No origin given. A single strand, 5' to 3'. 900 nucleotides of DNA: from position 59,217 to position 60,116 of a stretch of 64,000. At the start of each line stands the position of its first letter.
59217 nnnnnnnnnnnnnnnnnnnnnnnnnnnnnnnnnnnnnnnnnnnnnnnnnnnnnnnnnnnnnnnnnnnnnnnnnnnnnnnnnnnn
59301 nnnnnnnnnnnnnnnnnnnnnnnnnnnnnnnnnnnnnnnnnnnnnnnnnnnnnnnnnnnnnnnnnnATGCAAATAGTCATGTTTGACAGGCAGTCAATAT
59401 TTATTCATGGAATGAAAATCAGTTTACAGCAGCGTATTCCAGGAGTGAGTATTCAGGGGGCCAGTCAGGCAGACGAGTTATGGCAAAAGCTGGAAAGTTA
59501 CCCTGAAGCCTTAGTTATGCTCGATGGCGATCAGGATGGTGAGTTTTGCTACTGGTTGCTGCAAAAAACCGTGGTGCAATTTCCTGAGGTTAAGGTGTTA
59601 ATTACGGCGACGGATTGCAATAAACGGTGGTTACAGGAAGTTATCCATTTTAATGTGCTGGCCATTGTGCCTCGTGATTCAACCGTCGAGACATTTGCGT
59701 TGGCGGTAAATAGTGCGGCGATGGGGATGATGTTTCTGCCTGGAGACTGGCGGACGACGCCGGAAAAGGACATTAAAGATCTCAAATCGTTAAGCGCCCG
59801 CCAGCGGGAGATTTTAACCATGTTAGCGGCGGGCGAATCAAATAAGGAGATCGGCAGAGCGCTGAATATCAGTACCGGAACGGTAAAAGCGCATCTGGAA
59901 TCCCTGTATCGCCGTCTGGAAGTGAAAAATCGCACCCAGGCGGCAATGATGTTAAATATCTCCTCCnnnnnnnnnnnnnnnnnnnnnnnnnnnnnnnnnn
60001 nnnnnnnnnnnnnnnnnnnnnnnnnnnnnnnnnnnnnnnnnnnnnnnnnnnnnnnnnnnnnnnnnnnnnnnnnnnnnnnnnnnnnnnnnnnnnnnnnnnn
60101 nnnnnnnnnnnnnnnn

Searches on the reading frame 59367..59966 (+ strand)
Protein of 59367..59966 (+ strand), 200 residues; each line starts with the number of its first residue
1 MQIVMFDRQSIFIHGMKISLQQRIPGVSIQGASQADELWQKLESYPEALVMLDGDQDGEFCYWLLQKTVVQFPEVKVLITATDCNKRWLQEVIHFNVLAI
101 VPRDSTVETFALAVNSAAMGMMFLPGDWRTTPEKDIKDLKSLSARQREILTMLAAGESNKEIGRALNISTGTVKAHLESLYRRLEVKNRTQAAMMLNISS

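Call 19: search_solved_structures(query=window:59367-59966:+, max_evalue=0.01, show_alignments=4)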
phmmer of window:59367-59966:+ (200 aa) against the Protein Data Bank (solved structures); distinct sequences matched with E-value up to 0.01: 42.
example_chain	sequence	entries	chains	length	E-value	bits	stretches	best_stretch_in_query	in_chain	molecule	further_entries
4gvp_A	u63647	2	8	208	3.1e-11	46.2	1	19-194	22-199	Response regulator protein vraR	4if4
7ve6_A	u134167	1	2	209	3.1e-11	46.2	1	19-194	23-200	Response regulator protein VraR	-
4ldz_A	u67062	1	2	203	2.2e-10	43.4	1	75-193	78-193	Transcriptional regulatory protein DesR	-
1a04_A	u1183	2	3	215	1.6e-09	40.6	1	23-196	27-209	NITRATE/NITRITE RESPONSE REGULATOR PROTEIN NARL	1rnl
1je8_A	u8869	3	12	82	4e-09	39.3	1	137-196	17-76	Nitrate/Nitrite Response Regulator Protein NARL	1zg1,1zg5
5hev_A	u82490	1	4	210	4.5e-09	39.1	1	69-194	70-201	Response regulator protein VraR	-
4wt0_B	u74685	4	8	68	6.3e-09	38.7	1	141-194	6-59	Response regulator receiver domain protein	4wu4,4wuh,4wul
8u3b_G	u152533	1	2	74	9e-09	38.2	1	137-196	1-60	Nitrate/nitrite response regulator protein NarL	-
7ve4_A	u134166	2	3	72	1.2e-08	37.8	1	140-194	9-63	DNA-binding response regulator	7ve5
2rnj_A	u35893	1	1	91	1.8e-08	37.2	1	140-194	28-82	Response regulator protein vraR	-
4wsz_A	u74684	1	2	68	3.1e-08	36.4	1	141-194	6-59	Response regulator receiver domain protein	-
7x1k_A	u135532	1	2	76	5.9e-08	35.5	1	138-194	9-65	Chemotaxis protein CheY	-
4yn8_A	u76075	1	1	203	2.8e-07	33.3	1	133-193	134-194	Response regulator ChrA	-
3kln_A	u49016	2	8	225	8.4e-07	31.7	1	141-194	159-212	Transcriptional regulator, LuxR family | Transcriptional regulator VpsT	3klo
1fse_A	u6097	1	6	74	3.5e-06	29.7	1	133-196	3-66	GERE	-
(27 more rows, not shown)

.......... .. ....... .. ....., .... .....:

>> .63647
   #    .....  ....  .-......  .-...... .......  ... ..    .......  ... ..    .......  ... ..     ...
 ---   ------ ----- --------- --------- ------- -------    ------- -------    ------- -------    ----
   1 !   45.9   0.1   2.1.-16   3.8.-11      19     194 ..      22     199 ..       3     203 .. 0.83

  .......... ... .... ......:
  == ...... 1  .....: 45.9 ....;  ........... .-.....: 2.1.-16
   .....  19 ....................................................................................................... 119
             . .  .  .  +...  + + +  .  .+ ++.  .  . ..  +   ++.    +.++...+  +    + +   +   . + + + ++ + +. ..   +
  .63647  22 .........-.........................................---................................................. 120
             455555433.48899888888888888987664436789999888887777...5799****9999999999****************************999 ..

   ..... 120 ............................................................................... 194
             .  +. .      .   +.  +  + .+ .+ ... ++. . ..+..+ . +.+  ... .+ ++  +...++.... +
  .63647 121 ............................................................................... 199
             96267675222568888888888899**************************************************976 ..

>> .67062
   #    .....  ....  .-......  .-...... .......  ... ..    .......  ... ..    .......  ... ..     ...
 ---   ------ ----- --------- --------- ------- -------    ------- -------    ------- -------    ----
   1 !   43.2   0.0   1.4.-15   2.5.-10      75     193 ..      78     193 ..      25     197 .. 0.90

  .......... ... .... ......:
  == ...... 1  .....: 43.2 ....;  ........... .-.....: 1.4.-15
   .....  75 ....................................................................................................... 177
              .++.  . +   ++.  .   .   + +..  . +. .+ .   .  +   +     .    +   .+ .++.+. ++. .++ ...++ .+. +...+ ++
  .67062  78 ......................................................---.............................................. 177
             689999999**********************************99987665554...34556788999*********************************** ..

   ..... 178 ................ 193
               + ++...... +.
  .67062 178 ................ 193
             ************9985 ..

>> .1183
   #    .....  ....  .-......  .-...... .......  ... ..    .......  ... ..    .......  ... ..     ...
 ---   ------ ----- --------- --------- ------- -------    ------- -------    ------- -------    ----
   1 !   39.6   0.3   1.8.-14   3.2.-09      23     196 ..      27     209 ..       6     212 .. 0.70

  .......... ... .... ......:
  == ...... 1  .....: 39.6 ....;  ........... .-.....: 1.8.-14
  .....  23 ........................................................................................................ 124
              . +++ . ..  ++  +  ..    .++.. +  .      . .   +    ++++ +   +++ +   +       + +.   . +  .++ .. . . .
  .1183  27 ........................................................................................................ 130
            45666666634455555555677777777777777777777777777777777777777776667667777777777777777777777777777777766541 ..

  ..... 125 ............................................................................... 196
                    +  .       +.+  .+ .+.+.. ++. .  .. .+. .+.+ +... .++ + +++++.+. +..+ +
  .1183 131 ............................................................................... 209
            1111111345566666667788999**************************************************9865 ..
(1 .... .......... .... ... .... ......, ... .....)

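Call 20: search_protein_families(proteins=[window:59367-59966:+], library=ncbifam, max_evalue=0.01)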
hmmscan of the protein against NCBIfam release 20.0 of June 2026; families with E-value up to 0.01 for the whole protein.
window:59367-59966:+ (200 aa): 34 families (the best 25 are shown)
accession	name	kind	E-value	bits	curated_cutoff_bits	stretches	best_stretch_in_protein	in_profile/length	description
NF041830.1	RR_TF_ErdR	exception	3.3e-18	66.2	390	1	9-197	10-206/213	response regulator transcription factor ErdR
NF007505.1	PRK10100.1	equivalog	2.9e-16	59.8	250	1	136-194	139-197/204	biofilm master transcriptional regulator CsgD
TIGR03020.2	EpsA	equivalog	7.2e-16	58.6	170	1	115-193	164-242/247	XrtB/PEP-CTERM-associated transcriptional regulator EpsA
NF047785.1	respo_reg_MadR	equivalog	8.5e-16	57.9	300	1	1-193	1-200/209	MadR family response regulator transcription factor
NF007935.0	PRK10651.1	equivalog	1e-13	51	250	1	126-195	140-209/216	two-component system response regulator NarL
NF011896.0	PRK15369.1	equivalog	7.3e-12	45.3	242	1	2-191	5-199/211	two component system response regulator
NF052445.1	RespRegMctR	equivalog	1.4e-11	44.2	300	1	65-188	66-191/205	two-component system response regulator MctR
TIGR03541.1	reg_near_HchA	equivalog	1.2e-09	38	215.6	1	135-193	165-223/232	PA1136 family autoinducer-binding transcriptional regulator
NF007708.0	PRK10403.1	equivalog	3.1e-09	36.6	343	1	139-195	151-207/215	nitrate/nitrite response regulator protein NarP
NF050132.1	TransRegAbsR2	equivalog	8.5e-09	34.7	850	1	139-190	528-579/582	LuxR family transcriptional regulator AbsR2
NF007403.0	PRK09935.1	equivalog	9.2e-09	35.2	271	1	37-188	40-196/210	fimbria biosynthesis transcriptional regulator FimZ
NF003420.0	PRK04841.1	equivalog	2.2e-08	32.6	537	1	141-193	838-890/903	HTH-type transcriptional regulator MalT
NF052366.1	photon_PedR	equivalog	4e-07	30.1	120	1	141-190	2-51/74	photosynthetic electron transport-dependent transcriptional regulator PedR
NF006900.1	PRK09390.1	equivalog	7.9e-07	28.8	255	1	137-189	138-190/203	response regulator FixJ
TIGR02937.1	sigma70-ECF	superfamily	8.3e-07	28.8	42.9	1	139-186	115-163/165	sigma-70 family RNA polymerase sigma factor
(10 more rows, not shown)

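Call 21: profile_search(protein=window:59367-59966:+)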
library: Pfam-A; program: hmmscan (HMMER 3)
A. the first sequence (200 residues): domains with independent E <= 10: 19; with E <= 0.001: 5
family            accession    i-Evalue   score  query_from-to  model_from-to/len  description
GerE              PF00196.25    5.1e-22    77.7     140-195         1-56/57  Bacterial regulatory proteins, luxR family
Sigma70_r4_2      PF08281.18    9.2e-08    32.1     139-177         8-47/54  Sigma-70, region 4
HTH_38            PF13936.12    5.8e-06    26.4     142-174         5-38/44  Helix-turn-helix domain
Sigma70_r4        PF04545.22    9.3e-06    25.5     139-177         2-41/50  Sigma-70, region 4
HTH_24            PF13412.12     0.0005    20.0     146-180         5-41/48  Winged helix-turn-helix DNA-binding
HTH_23            PF13384.12     0.0019    18.4     145-174         6-35/50  Homeodomain-like domain
DUF6115           PF19610.4        0.01    16.7     141-174        95-128/134  Family of unknown function (DUF6115)
HTH_11            PF08279.18      0.014    15.7     145-180         1-39/55  HTH domain
HTH_28            PF13518.12      0.014    15.9     147-180         3-35/52  Helix-turn-helix domain
LexA_DNA_bind     PF01726.22      0.025    14.8     140-182         2-52/65  LexA DNA binding domain
HTH_5             PF01022.26      0.029    14.7     146-181         4-40/47  Bacterial regulatory protein, arsR family
HTH_7             PF02796.21      0.031    14.8     142-174         6-39/45  Helix-turn-helix domain of resolvase
HTH_68            PF22943.2        0.04    14.0     147-174         8-35/45  Putative helix-turn-helix domain
DUF2089           PF09862.15      0.075    13.2     160-186        20-46/47  Domain of unknown function (DUF2089)-HTH
Sigma70_ECF       PF07638.17      0.078    13.3     135-179       129-174/185  ECF sigma factor
HTH_AsnC-type     PF13404.12       0.17    12.1     157-175        18-36/42  AsnC-type helix-turn-helix domain
HTH_20            PF12840.13        0.2    12.1     147-182         7-44/51  Helix-turn-helix domain
HTH_HVO_0163_N    PF24266.1        0.43    11.1     160-189        20-49/70  HVO_0163, N-terminal HTH domain
NUMOD1            PF07453.19        1.3     9.8     157-177        17-37/37  NUMOD1 domain
